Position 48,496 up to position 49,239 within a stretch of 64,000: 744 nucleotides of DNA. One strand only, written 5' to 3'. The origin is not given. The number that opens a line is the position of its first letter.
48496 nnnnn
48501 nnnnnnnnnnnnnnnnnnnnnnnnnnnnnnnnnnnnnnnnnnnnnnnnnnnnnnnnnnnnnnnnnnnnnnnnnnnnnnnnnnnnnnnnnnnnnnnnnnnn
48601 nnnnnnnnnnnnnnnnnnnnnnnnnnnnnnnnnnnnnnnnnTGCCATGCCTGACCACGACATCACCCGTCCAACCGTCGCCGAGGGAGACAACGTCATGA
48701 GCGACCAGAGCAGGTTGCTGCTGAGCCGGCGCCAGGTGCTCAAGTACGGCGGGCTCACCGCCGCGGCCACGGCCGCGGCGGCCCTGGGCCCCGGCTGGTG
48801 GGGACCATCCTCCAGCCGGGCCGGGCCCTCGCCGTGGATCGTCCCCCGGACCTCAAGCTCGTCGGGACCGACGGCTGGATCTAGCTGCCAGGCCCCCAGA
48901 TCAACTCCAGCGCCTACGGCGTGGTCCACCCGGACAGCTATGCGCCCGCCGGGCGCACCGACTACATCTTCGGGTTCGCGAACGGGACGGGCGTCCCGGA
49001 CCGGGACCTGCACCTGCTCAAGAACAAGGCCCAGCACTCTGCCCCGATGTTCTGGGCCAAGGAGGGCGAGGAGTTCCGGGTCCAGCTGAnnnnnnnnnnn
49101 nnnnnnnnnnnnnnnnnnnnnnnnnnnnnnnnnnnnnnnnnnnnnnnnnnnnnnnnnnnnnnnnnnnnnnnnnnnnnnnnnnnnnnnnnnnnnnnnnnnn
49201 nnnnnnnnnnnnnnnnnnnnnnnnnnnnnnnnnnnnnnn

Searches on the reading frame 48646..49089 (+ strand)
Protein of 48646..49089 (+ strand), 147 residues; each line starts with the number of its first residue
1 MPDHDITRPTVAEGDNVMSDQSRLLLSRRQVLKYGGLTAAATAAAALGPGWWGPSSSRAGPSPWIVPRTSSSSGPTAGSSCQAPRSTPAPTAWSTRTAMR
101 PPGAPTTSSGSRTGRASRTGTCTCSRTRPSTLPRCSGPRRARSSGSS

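Call 62: search_protein_families(library=pfam, proteins=[window:48646-49089:+], max_evalue=0.001)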
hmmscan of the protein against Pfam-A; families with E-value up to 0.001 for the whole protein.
window:48646-49089:+ (147 aa): 1 family
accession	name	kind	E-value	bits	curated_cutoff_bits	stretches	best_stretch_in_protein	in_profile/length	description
PF10518.14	TAT_signal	-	0.00043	20.5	22.7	0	26-45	2-21/21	TAT (twin-arginine translocation) pathway signal sequence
